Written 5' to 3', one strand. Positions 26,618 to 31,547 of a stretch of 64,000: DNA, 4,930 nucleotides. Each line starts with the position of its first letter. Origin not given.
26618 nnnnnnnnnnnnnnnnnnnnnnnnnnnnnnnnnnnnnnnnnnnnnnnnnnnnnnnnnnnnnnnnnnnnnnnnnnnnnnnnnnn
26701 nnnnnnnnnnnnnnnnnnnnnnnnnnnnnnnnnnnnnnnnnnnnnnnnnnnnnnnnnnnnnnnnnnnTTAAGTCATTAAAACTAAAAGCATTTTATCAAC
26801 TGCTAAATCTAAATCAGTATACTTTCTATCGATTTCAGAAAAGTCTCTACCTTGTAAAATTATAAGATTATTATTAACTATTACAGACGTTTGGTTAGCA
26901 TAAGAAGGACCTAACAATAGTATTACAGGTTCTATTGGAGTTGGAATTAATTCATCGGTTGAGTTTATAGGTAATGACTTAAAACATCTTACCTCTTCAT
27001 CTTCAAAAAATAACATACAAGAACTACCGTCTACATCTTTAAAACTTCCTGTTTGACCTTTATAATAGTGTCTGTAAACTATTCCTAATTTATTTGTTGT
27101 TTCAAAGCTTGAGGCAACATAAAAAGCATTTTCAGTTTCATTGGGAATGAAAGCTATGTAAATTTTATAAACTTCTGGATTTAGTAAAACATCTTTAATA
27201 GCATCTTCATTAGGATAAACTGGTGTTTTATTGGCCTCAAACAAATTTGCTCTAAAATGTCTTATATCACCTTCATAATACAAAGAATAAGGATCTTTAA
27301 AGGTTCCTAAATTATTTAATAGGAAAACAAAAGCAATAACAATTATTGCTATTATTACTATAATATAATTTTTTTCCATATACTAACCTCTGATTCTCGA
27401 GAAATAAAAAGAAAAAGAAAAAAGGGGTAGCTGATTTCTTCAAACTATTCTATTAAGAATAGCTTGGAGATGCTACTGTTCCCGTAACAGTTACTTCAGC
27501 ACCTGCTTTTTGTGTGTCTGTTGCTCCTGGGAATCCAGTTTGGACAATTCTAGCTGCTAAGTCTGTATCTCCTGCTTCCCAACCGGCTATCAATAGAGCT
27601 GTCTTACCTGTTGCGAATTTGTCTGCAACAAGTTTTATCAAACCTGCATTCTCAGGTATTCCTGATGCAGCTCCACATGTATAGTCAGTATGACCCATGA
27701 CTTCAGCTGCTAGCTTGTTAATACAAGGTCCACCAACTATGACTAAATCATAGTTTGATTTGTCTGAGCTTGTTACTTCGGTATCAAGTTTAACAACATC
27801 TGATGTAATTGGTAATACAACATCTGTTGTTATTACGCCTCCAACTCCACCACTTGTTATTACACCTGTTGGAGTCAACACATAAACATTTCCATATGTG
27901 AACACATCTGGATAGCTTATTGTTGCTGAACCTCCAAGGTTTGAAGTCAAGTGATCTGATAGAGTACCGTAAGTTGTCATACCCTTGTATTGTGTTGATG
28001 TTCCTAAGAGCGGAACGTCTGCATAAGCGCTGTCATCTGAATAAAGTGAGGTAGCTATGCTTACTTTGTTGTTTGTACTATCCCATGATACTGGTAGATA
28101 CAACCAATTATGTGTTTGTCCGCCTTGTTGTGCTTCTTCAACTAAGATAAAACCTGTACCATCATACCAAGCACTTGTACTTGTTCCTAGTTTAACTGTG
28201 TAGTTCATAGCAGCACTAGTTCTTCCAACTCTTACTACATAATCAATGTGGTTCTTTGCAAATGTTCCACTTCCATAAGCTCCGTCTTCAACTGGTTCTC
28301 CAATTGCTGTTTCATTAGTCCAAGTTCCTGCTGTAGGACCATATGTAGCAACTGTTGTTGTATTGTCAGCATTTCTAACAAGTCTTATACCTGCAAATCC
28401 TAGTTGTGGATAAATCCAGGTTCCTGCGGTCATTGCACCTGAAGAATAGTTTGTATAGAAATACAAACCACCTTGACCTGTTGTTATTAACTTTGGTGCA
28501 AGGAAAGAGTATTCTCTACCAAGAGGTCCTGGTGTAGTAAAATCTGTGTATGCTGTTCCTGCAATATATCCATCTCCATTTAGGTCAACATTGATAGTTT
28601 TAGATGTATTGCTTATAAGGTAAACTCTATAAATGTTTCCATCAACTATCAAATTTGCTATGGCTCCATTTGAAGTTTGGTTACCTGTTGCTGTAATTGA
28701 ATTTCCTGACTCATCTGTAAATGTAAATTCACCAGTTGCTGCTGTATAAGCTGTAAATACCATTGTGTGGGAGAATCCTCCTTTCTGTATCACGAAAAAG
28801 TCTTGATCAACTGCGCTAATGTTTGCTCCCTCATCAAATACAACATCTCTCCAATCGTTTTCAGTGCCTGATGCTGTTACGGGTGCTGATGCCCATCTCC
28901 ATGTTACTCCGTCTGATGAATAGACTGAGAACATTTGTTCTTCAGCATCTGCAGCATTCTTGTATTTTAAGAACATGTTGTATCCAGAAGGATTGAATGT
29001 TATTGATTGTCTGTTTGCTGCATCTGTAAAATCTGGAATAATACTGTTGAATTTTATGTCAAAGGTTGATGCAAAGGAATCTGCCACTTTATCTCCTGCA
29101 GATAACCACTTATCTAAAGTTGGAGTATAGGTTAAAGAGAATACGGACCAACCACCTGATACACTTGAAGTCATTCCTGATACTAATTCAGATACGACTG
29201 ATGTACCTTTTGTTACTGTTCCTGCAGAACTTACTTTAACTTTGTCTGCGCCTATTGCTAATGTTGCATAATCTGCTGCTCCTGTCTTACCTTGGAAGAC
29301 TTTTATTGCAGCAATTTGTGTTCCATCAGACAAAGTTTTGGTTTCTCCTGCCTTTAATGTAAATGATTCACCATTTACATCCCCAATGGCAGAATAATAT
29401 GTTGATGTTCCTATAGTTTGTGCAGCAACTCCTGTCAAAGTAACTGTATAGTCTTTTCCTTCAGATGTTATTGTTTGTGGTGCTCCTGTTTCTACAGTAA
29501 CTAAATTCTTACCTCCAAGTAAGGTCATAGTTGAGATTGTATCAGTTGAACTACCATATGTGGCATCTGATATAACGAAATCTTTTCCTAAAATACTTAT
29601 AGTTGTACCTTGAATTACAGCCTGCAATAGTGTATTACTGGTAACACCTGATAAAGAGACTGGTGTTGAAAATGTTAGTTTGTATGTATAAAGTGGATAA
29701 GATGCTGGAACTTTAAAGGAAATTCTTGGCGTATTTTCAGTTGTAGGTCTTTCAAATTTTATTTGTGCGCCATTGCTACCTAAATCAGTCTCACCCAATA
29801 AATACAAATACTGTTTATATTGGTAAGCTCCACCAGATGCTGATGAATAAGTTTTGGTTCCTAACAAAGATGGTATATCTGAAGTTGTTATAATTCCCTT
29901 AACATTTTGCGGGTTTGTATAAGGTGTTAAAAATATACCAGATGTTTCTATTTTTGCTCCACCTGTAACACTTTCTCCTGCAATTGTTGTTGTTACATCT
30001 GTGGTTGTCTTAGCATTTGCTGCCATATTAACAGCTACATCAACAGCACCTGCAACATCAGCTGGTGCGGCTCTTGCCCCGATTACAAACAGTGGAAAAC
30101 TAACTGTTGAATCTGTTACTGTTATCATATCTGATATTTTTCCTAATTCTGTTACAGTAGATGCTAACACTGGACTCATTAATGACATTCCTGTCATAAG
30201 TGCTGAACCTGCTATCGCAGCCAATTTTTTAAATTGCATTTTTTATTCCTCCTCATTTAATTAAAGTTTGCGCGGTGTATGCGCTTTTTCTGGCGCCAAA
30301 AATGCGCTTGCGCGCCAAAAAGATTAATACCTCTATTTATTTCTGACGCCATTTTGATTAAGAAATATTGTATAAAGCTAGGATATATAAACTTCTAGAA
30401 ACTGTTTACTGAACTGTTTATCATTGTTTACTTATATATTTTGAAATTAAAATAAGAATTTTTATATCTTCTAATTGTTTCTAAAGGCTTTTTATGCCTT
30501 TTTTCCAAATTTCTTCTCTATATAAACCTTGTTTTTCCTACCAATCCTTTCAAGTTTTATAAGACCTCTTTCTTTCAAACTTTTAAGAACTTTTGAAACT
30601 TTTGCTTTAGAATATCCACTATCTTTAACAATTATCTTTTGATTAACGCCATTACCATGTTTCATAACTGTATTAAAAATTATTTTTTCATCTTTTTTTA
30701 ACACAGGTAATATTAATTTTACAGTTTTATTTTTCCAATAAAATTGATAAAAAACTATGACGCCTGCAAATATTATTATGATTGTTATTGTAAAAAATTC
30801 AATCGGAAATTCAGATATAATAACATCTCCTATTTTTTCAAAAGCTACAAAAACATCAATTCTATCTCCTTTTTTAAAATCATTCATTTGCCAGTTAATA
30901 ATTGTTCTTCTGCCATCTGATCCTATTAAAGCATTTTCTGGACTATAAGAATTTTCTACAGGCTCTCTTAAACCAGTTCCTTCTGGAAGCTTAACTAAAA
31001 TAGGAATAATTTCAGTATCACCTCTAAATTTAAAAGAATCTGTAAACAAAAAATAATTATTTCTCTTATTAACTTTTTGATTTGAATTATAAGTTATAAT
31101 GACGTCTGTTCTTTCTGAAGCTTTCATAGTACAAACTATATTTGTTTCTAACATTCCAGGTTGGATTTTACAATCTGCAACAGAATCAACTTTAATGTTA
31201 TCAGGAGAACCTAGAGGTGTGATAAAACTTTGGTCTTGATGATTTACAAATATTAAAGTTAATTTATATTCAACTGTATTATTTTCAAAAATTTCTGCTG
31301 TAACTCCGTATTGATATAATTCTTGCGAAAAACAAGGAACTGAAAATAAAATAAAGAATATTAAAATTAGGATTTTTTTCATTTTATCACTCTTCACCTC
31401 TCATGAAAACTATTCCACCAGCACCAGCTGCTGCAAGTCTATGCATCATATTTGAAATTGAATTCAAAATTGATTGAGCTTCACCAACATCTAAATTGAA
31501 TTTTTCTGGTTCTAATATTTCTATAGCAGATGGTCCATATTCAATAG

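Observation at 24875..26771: Processive GT2 beta-glycan synthase (QxxRW) with a translationally coupled membrane partner in an archaeon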

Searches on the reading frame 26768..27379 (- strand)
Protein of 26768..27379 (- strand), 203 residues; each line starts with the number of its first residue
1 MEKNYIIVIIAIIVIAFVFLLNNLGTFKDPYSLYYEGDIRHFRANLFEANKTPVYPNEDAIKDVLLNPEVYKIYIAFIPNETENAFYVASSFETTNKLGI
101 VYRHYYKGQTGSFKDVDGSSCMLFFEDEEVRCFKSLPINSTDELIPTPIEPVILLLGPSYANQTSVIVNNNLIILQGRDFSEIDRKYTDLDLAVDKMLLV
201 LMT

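Call 3: search_protein_families(library=pfam, proteins=[window:26768-27379:-], max_evalue=0.01)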
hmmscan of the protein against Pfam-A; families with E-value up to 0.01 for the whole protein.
window:26768-27379:- (203 aa): 0 families

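Call 4: search_protein_families(library=ncbifam, proteins=[window:26768-27379:-], max_evalue=0.01)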
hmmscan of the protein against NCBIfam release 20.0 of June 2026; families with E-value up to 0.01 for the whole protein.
window:26768-27379:- (203 aa): 0 families

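Call 59: search_solved_structures(query=A3, max_evalue=1)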
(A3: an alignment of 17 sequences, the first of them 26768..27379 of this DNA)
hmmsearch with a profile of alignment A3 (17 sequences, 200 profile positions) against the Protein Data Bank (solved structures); distinct sequences matched with E-value up to 1: 7.
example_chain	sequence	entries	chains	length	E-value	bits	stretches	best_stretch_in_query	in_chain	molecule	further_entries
3np8_A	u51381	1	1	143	0.23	14.2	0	33-89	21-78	Thermonuclease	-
4dfa_A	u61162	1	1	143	0.38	13.5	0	33-89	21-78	Thermonuclease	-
4k5v_A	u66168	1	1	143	0.64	12.7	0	32-90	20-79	Thermonuclease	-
4kjo_A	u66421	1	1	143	0.72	12.6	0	33-90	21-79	Thermonuclease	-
4qf4_A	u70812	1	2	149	0.84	12.3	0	58-89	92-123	Thermonuclease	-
2f0s_A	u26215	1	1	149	0.9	12.2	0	58-89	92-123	Staphylococcal nuclease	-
4odg_A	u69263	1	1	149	0.9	12.2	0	58-89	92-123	Thermonuclease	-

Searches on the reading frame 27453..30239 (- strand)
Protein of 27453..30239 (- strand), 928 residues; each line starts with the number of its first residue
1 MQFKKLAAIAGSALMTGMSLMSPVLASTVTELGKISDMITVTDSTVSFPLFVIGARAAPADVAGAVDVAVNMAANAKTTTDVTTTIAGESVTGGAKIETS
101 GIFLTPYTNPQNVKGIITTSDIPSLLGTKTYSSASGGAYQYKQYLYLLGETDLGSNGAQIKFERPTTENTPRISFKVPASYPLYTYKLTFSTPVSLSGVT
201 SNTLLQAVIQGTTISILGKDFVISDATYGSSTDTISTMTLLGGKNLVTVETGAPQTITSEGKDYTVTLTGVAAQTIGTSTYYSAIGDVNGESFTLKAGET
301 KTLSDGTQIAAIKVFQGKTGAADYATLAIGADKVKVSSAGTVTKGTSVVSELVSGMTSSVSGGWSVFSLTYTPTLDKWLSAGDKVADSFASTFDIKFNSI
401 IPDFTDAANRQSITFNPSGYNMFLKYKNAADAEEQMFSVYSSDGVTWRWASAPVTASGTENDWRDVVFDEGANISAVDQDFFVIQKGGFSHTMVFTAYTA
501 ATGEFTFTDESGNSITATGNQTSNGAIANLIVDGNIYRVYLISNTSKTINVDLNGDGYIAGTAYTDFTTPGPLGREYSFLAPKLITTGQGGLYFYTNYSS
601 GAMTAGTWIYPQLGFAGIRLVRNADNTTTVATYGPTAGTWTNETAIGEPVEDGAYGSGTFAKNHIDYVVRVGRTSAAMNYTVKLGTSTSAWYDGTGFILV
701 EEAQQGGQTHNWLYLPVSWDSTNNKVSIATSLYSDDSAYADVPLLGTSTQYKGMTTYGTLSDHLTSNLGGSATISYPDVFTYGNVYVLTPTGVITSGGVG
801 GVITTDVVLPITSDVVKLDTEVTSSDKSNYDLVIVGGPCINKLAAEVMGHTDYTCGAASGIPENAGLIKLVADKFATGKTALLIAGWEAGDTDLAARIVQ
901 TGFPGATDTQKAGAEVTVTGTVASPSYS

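Call 3: search_protein_families(library=pfam, proteins=[window:27453-30239:-], max_evalue=0.01)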
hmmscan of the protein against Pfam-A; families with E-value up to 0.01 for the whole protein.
window:27453-30239:- (928 aa): 1 family
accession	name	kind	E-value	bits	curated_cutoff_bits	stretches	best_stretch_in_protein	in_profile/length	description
PF05124.17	S_layer_C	-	2.8e-15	56.9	23.9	1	51-897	19-171/177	S-layer like family, outer domain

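Call 4: search_protein_families(library=ncbifam, proteins=[window:27453-30239:-], max_evalue=0.01)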
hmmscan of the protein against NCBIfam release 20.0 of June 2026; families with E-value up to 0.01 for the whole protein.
window:27453-30239:- (928 aa): 0 families

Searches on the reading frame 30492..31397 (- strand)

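Call 3: search_protein_families(library=pfam, proteins=[window:30492-31397:-], max_evalue=0.01)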
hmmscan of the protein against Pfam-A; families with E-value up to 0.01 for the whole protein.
window:30492-31397:- (301 aa): 6 families
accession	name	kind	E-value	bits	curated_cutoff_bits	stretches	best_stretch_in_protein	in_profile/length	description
PF24034.1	DUF7343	-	2.3e-13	50.2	27.6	1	234-292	2-60/62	Domain of unknown function (DUF7343)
PF01978.25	TrmB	-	3e-05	24.2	25.6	1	233-286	6-58/68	Sugar-specific transcriptional regulator TrmB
PF13730.12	HTH_36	-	0.00018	21.7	25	1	233-280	3-55/55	Helix-turn-helix domain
PF12802.13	MarR_2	-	0.00019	22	27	1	241-284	11-54/61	MarR family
PF22665.2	DUF6293_C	-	0.00061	20.6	27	1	258-295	55-92/101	DUF6293 C-terminal winged helix domain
PF18662.7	HTH_56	-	0.0052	17.3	26.2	1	256-300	57-99/111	Cch helix turn helix domain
